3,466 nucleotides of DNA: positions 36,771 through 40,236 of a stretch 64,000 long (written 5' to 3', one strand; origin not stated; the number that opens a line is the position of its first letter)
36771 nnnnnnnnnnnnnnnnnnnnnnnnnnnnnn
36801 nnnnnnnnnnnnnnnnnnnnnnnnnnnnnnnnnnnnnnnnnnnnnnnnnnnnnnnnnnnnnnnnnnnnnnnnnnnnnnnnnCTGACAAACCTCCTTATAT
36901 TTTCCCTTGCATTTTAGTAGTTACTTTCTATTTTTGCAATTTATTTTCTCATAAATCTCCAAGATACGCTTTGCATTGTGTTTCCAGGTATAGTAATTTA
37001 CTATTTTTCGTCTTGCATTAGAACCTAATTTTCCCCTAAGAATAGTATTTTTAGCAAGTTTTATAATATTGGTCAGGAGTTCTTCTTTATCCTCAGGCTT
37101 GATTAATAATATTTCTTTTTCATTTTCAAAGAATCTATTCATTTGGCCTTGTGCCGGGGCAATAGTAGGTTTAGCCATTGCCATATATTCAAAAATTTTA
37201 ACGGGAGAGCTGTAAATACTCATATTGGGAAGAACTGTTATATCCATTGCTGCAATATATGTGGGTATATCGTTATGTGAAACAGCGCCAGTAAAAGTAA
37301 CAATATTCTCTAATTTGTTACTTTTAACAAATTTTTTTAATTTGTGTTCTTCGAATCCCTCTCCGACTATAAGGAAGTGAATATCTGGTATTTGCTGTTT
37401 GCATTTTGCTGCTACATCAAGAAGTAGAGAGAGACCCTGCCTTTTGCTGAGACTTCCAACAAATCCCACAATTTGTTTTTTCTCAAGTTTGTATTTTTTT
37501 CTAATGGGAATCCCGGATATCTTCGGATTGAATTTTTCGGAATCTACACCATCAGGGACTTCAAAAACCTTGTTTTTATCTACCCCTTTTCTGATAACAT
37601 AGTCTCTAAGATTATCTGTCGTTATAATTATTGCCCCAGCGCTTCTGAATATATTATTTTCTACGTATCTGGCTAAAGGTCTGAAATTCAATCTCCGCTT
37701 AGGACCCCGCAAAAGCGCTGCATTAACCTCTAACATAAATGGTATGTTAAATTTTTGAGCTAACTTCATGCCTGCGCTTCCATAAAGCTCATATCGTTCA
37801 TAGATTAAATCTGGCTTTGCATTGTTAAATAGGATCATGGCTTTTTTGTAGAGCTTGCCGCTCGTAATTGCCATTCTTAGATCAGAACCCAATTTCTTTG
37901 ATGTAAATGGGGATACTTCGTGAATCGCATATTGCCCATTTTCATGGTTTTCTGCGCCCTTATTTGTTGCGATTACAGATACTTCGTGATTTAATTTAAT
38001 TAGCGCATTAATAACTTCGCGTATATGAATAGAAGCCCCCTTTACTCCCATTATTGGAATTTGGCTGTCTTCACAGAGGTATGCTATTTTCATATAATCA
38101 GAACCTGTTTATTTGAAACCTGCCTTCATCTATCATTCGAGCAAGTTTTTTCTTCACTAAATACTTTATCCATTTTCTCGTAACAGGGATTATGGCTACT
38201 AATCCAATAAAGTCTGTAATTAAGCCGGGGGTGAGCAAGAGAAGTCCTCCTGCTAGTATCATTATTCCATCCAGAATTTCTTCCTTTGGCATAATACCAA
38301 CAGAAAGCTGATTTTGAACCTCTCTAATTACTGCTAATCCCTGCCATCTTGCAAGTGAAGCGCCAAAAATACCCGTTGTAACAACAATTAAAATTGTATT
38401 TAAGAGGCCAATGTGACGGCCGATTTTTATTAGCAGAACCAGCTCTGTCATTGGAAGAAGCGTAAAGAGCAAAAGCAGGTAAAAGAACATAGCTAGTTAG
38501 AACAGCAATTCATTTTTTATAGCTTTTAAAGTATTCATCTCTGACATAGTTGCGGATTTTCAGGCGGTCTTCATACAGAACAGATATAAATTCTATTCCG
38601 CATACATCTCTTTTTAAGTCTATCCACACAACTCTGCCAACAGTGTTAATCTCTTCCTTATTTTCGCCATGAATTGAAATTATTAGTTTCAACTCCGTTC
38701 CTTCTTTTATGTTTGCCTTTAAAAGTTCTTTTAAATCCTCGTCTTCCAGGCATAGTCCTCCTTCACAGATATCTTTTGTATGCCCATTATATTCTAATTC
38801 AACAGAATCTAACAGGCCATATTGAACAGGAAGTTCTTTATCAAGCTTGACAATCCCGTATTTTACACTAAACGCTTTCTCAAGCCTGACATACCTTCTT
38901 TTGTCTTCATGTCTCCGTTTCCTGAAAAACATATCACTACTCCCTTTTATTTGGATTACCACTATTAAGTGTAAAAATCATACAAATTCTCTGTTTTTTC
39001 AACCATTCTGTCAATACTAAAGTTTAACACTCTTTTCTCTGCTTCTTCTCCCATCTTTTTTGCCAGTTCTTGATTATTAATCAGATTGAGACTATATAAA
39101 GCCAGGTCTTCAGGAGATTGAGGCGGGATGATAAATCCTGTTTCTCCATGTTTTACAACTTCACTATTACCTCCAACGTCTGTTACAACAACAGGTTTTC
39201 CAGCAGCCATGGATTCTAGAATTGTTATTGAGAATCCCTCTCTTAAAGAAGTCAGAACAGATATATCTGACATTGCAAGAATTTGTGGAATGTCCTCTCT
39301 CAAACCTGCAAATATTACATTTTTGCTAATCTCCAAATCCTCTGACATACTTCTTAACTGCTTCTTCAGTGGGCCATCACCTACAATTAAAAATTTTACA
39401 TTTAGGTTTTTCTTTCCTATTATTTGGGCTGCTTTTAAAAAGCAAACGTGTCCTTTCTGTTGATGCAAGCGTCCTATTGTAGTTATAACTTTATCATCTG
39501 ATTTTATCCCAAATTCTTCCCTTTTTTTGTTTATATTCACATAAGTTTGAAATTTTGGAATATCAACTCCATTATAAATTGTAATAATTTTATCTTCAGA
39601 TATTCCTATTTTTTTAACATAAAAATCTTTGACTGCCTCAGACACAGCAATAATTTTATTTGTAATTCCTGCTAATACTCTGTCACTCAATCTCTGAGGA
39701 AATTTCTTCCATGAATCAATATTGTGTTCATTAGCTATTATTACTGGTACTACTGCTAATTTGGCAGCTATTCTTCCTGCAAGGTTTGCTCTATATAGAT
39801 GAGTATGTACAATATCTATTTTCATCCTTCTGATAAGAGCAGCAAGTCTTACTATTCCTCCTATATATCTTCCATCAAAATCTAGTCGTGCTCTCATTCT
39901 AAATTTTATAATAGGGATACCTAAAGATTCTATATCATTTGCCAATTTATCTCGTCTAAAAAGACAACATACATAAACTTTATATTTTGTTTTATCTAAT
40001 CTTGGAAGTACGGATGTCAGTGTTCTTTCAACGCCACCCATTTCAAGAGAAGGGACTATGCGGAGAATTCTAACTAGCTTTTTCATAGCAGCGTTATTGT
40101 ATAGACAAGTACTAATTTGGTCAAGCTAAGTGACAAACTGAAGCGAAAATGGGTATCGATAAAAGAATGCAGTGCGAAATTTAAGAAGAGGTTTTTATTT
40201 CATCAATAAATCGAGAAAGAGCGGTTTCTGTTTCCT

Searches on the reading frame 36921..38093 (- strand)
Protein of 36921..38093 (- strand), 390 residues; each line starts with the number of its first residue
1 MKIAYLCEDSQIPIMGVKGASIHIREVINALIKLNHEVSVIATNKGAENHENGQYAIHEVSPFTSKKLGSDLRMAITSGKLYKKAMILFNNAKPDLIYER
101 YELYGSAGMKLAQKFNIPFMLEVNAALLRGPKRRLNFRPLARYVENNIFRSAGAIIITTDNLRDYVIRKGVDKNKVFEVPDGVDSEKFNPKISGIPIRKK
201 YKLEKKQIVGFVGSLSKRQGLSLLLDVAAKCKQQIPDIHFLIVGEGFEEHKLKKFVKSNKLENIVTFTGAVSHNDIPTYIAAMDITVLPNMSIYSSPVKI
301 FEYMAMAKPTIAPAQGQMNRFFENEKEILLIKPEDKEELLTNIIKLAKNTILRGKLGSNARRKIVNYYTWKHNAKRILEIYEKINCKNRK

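Call 3: search_protein_families(library=pfam, proteins=[window:36921-38093:-], max_evalue=0.01)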
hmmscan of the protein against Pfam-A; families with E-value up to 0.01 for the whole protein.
window:36921-38093:- (390 aa): 5 families
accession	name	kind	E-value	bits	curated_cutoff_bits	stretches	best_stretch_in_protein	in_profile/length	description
PF00534.26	Glycos_transf_1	-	1.9e-29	102.9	26.4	1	197-362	5-171/172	Glycosyl transferases group 1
PF13692.12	Glyco_trans_1_4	-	6.5e-27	95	27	1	207-349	2-142/142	Glycosyl transferases group 1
PF13524.12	Glyco_trans_1_2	-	1.1e-16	61.5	25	1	233-379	11-144/144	Glycosyl transferase-like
PF13439.12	Glyco_transf_4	-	1.2e-16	61.6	28.5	1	18-186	2-169/170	Glycosyltransferase Family 4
PF13579.12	Glyco_trans_4_4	-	1.8e-11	45.1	29.7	1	19-182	2-158/158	Glycosyl transferase 4-like domain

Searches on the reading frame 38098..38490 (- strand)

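Call 3: search_protein_families(library=pfam, proteins=[window:38098-38490:-], max_evalue=0.01)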
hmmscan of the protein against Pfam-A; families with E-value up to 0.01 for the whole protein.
window:38098-38490:- (130 aa): 2 families
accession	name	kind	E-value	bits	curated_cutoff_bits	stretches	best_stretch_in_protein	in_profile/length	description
PF04186.18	FxsA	-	2.1e-35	121.6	25.2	1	7-114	1-108/109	FxsA cytoplasmic membrane protein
PF12769.12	PNTB_4TM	-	0.0018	19.2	26.2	1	45-101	6-63/85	4TM region of pyridine nucleotide transhydrogenase, mitoch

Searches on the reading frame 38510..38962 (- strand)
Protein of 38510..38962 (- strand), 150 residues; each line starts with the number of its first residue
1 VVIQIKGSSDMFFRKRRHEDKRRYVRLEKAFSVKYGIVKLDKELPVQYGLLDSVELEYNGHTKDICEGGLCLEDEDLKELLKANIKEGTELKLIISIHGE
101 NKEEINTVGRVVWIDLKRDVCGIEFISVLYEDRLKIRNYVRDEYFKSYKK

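Call 3: search_protein_families(library=pfam, proteins=[window:38510-38962:-], max_evalue=0.01)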
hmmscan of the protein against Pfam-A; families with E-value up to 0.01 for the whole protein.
window:38510-38962:- (150 aa): 1 family
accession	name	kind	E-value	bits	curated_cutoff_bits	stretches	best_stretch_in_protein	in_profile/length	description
PF07238.19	PilZ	-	3.9e-09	37.2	22.5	1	21-141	2-101/102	PilZ domain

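Call 4: search_protein_families(library=ncbifam, proteins=[window:38510-38962:-], max_evalue=0.01)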
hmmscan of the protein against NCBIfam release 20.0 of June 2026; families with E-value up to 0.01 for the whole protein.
window:38510-38962:- (150 aa): 1 family
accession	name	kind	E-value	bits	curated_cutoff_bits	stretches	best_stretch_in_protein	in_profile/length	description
TIGR02266.1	gmx_TIGR02266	paralog_domain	0.0002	21.5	68.7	1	54-140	13-95/96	TIGR02266 family protein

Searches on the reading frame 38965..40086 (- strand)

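Call 3: search_protein_families(library=pfam, proteins=[window:38965-40086:-], max_evalue=0.01)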
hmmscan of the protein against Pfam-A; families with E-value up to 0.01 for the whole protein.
window:38965-40086:- (373 aa): 7 families
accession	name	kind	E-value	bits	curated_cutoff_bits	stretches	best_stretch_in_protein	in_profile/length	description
PF00534.26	Glycos_transf_1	-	2.8e-48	164.2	26.4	1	185-352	2-172/172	Glycosyl transferases group 1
PF13692.12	Glyco_trans_1_4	-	1.3e-39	136.1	27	1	199-338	2-142/142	Glycosyl transferases group 1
PF13439.12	Glyco_transf_4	-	9.9e-26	91.2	28.5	1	16-176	1-168/170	Glycosyltransferase Family 4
PF13579.12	Glyco_trans_4_4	-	1.7e-13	51.7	29.7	1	17-173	1-158/158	Glycosyl transferase 4-like domain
PF13477.12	Glyco_trans_4_2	-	1.9e-09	38.2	23.4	1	30-118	20-105/139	Glycosyl transferase 4-like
PF20706.3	GT4-conflict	-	9.2e-06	25.3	26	1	195-310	194-319/385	Family 4 Glycosyltransferase in conflict systems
PF13524.12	Glyco_trans_1_2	-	0.0011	19.3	25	1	264-355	38-131/144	Glycosyl transferase-like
